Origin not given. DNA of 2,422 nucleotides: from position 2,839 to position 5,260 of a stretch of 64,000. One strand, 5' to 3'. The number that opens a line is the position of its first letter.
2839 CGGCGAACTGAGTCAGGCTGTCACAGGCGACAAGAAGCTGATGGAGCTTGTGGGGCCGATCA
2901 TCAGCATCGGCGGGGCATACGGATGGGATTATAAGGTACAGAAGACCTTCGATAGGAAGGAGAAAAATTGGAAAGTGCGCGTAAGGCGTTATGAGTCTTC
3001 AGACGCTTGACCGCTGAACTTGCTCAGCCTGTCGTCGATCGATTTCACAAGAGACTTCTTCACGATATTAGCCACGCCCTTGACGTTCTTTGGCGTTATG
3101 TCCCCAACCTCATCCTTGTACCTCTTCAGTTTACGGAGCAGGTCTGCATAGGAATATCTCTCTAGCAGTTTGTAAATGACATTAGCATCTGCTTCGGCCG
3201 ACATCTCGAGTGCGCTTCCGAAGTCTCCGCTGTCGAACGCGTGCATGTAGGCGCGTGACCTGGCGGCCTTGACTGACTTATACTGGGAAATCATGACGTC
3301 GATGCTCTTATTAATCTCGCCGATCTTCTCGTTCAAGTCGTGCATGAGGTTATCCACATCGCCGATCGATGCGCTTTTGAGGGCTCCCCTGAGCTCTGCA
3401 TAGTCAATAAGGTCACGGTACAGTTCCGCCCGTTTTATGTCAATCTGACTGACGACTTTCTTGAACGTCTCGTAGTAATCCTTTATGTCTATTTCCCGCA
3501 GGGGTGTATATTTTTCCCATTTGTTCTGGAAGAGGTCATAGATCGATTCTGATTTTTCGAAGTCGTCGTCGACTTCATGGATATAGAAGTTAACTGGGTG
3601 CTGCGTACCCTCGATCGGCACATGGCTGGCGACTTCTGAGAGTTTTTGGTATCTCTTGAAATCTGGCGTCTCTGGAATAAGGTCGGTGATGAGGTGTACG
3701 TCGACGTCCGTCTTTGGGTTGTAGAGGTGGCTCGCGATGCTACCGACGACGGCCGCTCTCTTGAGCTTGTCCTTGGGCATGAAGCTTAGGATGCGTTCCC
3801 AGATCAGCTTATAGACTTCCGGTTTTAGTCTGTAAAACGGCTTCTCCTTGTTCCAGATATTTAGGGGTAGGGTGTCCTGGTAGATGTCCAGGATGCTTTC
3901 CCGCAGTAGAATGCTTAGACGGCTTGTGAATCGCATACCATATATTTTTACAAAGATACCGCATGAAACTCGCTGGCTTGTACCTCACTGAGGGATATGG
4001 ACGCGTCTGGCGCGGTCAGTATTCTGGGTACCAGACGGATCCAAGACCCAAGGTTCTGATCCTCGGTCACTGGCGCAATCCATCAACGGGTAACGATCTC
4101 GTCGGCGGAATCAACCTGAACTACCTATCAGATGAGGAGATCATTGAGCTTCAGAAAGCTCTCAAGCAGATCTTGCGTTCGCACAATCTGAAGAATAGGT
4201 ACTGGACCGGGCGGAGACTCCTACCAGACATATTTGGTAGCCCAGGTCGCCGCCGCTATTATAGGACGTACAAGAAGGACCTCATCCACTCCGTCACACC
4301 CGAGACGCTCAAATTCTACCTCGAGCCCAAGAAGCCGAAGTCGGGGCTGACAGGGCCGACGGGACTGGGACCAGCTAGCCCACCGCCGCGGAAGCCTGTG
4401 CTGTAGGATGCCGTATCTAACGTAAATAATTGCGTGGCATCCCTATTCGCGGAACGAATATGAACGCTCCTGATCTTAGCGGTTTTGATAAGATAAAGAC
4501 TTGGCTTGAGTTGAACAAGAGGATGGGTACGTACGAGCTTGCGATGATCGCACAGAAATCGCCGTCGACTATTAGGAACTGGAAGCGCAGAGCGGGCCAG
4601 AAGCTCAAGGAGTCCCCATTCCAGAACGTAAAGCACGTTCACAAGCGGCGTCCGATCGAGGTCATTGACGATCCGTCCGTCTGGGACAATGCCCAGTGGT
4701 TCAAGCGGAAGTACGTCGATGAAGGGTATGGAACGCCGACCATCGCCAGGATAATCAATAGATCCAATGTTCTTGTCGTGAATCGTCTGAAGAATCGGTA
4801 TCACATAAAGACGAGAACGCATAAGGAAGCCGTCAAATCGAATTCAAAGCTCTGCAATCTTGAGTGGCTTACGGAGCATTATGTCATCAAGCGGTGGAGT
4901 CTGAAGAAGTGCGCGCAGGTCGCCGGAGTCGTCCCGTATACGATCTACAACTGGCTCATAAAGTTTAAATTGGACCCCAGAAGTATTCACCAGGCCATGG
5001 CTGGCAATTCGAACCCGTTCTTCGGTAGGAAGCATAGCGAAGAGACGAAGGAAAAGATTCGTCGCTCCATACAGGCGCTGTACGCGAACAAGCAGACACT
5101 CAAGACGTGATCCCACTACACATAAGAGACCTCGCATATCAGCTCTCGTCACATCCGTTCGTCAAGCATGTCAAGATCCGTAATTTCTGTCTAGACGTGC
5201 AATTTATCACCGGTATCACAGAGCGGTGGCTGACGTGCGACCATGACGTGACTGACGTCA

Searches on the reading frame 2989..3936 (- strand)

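Call 83: search_protein_families(library=phrogs, proteins=[window:2989-3936:-], max_evalue=0.00001)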
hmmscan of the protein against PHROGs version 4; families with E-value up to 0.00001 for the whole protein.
window:2989-3936:- (315 aa): 1 family
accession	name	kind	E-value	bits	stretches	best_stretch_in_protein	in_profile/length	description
phrog_36119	-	unknown function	1.6e-08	35.3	1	2-185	3-199/247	-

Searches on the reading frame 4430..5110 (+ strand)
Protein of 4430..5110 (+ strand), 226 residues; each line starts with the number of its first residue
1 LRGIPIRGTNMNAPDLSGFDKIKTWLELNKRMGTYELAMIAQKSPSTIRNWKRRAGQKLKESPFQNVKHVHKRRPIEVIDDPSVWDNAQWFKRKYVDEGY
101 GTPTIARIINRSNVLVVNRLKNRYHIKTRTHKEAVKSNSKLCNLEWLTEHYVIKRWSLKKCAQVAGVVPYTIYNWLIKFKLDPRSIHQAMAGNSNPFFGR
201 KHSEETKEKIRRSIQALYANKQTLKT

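Call 9: search_protein_families(library=phrogs, proteins=[window:4430-5110:+], max_evalue=0.001)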
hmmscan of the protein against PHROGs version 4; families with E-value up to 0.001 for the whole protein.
window:4430-5110:+ (226 aa): 3 families
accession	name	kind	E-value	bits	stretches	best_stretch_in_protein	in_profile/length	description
phrog_8446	-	DNA, RNA and nucleotide metabolism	7.9e-13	49.5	1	84-203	13-121/211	HNH endonuclease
phrog_7545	-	DNA, RNA and nucleotide metabolism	3.3e-06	28.4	0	144-192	7-55/160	HNH endonuclease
phrog_2474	-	transcription regulation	0.00075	20.4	0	159-188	52-81/118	MerR-like transcriptional regulator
